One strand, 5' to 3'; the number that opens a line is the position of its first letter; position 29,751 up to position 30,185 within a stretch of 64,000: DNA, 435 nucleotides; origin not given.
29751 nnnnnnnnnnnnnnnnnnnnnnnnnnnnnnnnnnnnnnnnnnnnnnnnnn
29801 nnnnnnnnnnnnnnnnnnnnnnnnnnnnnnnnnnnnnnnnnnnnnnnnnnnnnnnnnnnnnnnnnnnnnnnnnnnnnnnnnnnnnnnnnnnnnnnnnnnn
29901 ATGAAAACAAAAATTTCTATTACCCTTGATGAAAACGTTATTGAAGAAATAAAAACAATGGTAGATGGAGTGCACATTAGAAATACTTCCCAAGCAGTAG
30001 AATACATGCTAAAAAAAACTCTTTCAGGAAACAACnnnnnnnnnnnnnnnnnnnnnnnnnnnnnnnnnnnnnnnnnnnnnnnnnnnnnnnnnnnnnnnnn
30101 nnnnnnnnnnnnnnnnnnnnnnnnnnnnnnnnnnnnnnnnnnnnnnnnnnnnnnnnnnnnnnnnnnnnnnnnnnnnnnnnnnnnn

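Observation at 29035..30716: Tandem paralogs fusing a ribbon-helix-helix DNA-binding domain to a nucleotidyltransferase-like domain with a degenerate active-site loop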

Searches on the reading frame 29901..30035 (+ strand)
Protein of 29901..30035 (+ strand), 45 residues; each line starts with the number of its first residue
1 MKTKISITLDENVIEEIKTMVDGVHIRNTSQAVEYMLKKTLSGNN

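Call 33: search_solved_structures(query=A2, max_evalue=1, show_alignments=3)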
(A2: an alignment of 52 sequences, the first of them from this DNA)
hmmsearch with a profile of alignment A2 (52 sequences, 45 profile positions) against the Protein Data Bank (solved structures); distinct sequences matched with E-value up to 1: 13.
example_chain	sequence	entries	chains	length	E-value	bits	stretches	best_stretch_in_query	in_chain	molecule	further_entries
1q5v_A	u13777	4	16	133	3.9e-10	42.7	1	2-44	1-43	Nickel responsive regulator | Nickel-responsive regulator | Nickel-responsive regulatory protein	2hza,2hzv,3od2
2bj1_A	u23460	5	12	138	8.8e-07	31.9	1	3-40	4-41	NICKEL RESPONSIVE REGULATOR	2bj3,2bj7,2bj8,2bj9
8u12_A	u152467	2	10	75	3.2e-05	26.9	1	2-39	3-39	Antitoxin Rv0298 | Antitoxin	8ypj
1b01_A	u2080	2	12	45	0.0023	21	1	1-25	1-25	TRANSCRIPTIONAL REPRESSOR COPG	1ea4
2cpg_A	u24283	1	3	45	0.0023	21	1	1-25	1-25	TRANSCRIPTIONAL REPRESSOR COPG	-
4p78_A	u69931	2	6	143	0.012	18.7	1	6-39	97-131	HicB3 antitoxin | Antitoxin HicB3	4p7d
2wvb_A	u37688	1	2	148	0.012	18.7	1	4-43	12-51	PUTATIVE NICKEL-RESPONSIVE REGULATOR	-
2wvd_A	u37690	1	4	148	0.012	18.7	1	4-43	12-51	PUTATIVE NICKEL-RESPONSIVE REGULATOR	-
2wvc_A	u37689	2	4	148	0.013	18.6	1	4-43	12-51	PUTATIVE NICKEL-RESPONSIVE REGULATOR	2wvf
2ca9_A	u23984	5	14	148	0.013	18.6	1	4-43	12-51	PUTATIVE NICKEL-RESPONSIVE REGULATOR | nickel-responsive regulator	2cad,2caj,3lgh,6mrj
3pht_A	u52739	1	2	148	0.013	18.6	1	4-43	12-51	Putative nickel-responsive regulator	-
2wve_A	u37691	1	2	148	0.013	18.6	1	4-43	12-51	PUTATIVE NICKEL-RESPONSIVE REGULATOR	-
6i3m_G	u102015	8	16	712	0.37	13.9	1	2-21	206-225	Translation initiation factor eIF-2B subunit epsilon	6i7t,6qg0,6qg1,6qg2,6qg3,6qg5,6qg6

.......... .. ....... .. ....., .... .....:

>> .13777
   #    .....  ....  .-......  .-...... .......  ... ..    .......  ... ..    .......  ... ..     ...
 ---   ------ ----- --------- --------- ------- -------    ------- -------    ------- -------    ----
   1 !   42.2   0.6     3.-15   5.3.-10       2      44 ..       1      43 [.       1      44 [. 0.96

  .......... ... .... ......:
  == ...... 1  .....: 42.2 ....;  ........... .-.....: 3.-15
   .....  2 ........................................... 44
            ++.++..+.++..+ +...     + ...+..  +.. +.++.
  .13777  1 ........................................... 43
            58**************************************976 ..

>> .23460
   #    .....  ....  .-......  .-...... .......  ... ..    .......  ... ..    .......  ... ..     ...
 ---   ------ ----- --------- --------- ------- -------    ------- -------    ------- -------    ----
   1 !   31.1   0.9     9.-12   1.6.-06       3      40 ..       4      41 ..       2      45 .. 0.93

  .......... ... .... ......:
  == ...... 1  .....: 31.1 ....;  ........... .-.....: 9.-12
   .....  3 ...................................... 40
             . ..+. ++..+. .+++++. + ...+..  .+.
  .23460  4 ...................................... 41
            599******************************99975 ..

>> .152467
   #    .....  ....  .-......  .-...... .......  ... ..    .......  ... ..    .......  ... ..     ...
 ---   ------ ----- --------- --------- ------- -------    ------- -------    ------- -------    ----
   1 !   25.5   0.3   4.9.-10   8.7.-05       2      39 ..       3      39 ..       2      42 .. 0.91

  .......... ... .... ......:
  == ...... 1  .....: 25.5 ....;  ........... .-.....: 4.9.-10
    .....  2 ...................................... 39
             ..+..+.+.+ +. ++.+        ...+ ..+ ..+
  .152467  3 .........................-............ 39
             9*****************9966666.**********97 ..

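Call 34: search_protein_families(library=pfam, alignment_id=A2, max_evalue=0.1)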
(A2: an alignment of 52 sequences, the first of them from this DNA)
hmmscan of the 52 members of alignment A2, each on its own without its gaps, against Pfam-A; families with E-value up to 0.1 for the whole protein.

A. member 1, seq(45 aa): 2 families
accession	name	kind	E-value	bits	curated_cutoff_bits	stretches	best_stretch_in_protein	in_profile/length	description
PF19891.5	DUF6364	-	0.00083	20.2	27.3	1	1-39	1-38/70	Family of unknown function (DUF6364)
PF01402.27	RHH_1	-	0.011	16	20.5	1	5-38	2-34/39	Ribbon-helix-helix protein, copG family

B. families by the number of members that match (of 52 scanned): 17 families
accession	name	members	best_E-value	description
PF01402.27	RHH_1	47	7.8e-11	Ribbon-helix-helix protein, copG family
PF15919.11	HicB_lk_antitox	26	0.00012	HicB_like antitoxin of bacterial toxin-antitoxin system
PF19891.5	DUF6364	11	8.1e-07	Family of unknown function (DUF6364)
PF23434.1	DUF7120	6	0.0077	Family of unknown function (DUF7120)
PF17723.7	RHH_8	3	3.1e-07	Ribbon-Helix-Helix transcriptional regulator family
PF12651.13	RHH_3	3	0.00015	Ribbon-helix-helix domain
PF07362.18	CcdA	2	0.0052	Post-segregation antitoxin CcdA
PF12441.14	CopG_antitoxin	1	0.00032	CopG antitoxin of type II toxin-antitoxin system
PF12277.13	DUF3618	1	0.0058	Protein of unknown function (DUF3618)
PF25355.1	DUF7882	1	0.012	Domain of unknown function (DUF7882)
PF19807.5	DUF6290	1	0.018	Family of unknown function (DUF6290)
PF07878.17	RHH_5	1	0.021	CopG-like RHH_1 or ribbon-helix-helix domain, RHH_5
PF18581.7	SYCP2_ARLD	1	0.035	Synaptonemal complex 2 armadillo-repeat-like domain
PF00849.27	PseudoU_synth_2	1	0.04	RNA pseudouridylate synthase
PF08418.15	Pol_alpha_B_N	1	0.067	DNA polymerase alpha subunit B N-terminal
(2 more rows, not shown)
